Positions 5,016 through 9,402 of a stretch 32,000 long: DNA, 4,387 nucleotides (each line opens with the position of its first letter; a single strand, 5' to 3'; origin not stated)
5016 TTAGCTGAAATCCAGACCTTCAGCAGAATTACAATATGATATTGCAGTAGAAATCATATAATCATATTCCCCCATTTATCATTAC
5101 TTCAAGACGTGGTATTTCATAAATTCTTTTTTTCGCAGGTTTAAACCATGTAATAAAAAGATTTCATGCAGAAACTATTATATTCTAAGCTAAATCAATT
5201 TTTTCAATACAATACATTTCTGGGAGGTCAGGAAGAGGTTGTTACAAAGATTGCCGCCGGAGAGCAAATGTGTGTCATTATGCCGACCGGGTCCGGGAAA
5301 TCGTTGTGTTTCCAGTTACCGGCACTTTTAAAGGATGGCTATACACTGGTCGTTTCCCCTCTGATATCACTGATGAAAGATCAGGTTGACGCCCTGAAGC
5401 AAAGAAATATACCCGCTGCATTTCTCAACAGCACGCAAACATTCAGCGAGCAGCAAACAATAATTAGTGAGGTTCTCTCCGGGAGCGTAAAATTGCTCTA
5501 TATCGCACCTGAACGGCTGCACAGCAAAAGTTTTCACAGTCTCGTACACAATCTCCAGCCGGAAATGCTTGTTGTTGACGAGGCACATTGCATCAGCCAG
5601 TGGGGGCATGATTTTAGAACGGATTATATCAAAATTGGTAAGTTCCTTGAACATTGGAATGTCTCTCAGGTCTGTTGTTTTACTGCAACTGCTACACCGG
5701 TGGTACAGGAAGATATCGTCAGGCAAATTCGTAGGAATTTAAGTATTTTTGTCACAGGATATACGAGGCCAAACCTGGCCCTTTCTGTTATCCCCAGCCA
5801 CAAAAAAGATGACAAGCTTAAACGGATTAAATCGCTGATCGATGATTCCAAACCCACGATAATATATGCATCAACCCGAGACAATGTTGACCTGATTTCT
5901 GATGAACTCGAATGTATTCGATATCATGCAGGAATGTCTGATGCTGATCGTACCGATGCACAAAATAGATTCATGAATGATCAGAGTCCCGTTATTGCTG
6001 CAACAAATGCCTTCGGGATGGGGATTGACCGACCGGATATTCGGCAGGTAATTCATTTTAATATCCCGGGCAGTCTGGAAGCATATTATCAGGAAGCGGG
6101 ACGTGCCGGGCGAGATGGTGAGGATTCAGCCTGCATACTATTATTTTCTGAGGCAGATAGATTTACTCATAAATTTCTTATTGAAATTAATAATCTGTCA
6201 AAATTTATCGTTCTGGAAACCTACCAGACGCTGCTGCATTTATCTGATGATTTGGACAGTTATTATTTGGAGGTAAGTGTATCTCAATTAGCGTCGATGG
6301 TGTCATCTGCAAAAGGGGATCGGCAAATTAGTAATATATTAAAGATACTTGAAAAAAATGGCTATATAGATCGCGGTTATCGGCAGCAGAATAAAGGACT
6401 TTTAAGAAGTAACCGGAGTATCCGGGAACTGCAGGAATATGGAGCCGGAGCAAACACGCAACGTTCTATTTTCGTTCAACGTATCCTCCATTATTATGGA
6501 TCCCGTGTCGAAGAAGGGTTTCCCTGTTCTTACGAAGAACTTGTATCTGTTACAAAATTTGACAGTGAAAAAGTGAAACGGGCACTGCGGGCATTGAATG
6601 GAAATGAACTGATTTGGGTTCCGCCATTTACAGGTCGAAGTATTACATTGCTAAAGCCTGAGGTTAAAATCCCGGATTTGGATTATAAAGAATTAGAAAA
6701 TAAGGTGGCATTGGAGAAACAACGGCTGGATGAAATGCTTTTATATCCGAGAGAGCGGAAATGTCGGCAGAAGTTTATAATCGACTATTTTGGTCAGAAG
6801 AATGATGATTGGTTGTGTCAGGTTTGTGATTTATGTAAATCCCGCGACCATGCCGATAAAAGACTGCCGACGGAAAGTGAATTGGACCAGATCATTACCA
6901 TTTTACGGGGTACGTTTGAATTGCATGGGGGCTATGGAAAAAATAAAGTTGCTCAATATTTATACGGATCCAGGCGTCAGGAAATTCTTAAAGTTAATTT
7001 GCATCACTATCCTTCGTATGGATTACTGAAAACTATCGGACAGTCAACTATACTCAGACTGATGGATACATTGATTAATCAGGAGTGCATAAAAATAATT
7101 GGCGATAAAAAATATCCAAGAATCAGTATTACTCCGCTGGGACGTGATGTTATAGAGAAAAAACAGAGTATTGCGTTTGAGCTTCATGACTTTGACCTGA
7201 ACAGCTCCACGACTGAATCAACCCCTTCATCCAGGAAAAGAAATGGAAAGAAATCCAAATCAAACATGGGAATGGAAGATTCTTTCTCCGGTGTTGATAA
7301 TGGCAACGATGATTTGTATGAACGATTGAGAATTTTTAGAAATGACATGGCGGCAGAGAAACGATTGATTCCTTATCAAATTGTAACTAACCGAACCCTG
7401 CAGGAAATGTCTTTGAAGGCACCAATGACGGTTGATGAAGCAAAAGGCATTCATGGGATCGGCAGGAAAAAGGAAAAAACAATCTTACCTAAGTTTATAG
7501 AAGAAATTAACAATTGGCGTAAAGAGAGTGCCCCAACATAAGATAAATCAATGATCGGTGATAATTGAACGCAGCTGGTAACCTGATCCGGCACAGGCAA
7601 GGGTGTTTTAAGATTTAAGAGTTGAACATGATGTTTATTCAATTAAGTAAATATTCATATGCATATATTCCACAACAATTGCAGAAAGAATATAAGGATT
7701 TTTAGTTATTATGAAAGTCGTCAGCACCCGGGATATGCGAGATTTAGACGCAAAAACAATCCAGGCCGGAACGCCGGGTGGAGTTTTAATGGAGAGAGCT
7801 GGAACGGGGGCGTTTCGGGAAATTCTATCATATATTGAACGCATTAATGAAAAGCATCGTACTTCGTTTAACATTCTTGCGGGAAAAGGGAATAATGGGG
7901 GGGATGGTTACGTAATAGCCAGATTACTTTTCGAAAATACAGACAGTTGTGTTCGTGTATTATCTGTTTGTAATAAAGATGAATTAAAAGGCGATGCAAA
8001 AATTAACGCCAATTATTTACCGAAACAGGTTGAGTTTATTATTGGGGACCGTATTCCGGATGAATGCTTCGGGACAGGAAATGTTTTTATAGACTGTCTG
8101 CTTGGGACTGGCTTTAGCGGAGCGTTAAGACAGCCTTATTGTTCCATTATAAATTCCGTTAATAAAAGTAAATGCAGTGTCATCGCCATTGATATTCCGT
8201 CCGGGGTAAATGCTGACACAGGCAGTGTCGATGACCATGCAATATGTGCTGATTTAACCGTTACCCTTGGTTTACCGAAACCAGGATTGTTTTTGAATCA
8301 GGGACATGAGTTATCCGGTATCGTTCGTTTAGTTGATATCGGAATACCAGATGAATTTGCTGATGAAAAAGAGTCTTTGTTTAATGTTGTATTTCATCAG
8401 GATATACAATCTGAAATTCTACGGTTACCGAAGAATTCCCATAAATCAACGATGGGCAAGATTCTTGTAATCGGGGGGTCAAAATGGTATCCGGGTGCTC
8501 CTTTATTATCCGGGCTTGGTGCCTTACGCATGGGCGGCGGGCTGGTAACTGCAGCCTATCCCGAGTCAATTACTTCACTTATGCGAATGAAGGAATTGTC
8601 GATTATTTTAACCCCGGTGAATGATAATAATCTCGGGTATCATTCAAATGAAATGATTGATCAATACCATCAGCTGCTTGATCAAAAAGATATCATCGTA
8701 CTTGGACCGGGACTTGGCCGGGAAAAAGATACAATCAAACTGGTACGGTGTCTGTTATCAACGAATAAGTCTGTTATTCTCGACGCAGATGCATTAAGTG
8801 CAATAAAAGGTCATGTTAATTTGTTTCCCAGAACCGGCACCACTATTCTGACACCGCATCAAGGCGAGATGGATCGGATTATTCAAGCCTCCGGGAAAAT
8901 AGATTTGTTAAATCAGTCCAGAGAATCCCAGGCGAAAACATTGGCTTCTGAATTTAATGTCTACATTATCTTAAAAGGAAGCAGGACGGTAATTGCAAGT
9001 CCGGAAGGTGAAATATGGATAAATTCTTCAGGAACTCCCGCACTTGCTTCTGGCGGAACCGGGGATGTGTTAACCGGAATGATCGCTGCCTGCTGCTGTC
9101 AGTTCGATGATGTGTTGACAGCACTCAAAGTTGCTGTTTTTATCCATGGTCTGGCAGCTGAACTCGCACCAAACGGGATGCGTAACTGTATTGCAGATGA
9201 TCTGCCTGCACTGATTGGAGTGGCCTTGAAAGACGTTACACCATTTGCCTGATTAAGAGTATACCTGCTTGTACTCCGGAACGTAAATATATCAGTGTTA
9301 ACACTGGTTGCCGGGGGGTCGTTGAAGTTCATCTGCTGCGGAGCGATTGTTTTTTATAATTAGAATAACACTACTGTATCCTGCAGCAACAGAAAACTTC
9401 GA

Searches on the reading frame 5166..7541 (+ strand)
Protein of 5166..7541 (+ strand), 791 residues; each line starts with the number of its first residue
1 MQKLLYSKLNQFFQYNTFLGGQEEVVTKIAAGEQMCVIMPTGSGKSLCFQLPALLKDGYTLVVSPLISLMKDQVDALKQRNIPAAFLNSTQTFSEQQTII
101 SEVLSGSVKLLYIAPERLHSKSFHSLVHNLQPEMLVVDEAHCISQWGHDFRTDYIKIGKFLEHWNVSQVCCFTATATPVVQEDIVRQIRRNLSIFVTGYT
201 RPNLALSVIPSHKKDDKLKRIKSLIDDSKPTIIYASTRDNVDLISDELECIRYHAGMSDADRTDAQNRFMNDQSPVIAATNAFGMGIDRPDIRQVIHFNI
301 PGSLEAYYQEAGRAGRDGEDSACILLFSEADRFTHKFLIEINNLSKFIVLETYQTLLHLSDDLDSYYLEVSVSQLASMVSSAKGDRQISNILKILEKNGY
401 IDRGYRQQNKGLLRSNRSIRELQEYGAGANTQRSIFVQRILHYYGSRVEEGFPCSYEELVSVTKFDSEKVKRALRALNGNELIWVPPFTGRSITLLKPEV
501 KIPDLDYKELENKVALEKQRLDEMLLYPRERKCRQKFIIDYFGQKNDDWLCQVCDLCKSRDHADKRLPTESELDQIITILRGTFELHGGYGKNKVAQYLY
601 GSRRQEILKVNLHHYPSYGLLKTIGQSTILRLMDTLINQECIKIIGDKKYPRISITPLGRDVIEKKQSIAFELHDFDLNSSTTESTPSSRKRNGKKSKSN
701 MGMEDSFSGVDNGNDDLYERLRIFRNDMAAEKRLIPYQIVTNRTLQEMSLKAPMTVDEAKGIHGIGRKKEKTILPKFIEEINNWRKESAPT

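Call 41: search_protein_families(library=pfam, proteins=[window:5166-7541:+], max_evalue=0.001)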
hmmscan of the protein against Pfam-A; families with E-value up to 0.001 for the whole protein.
window:5166-7541:+ (791 aa): 6 families
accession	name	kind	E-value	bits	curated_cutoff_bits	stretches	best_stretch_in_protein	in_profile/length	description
PF00270.35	DEAD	-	1.2e-28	100.4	26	1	22-181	4-165/167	DEAD/DEAH box helicase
PF00271.37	Helicase_C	-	4.3e-22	78.9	23.5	1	217-318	2-110/110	Helicase conserved C-terminal domain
PF09382.16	RQC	-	1.4e-12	47.8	23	1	578-672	13-106/114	RQC domain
PF00570.28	HRDC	-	6.2e-12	45.8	23.8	1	716-781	3-68/68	HRDC domain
PF16124.10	RecQ_Zn_bind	-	1.3e-08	35.9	25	1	513-558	20-66/66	RecQ zinc-binding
PF04851.21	ResIII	-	3.7e-07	30.6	22.5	1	22-175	8-161/164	Type III restriction enzyme, res subunit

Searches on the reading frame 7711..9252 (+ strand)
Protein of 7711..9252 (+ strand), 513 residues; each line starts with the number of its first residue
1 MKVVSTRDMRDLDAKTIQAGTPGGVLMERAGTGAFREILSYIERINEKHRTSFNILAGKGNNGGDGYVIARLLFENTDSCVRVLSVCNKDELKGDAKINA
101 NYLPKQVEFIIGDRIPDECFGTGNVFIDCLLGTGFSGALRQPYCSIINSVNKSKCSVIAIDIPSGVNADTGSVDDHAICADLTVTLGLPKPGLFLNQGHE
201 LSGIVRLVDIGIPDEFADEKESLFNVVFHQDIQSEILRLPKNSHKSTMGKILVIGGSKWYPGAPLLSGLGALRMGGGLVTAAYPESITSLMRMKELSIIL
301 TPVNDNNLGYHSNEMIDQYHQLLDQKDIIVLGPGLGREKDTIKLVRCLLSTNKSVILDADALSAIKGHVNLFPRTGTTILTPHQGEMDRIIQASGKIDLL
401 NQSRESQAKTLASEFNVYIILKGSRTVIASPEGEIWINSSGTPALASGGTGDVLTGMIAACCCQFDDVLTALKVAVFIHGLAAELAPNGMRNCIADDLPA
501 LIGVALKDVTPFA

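Call 41: search_protein_families(library=pfam, proteins=[window:7711-9252:+], max_evalue=0.001)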
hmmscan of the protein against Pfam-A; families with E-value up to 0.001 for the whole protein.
window:7711-9252:+ (513 aa): 3 families
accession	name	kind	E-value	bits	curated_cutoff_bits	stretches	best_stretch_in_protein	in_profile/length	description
PF01256.23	Carb_kinase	-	5.7e-58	196.7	27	1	252-488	2-225/242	NAD(P)H-hydrate dehydratase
PF03853.21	YjeF_N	-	2.1e-42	145.4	24.9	1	25-192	3-169/169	YjeF-related protein N-terminus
PF08543.17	Phos_pyr_kin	-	3.4e-05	23.8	27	1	348-475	95-224/246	Phosphomethylpyrimidine kinase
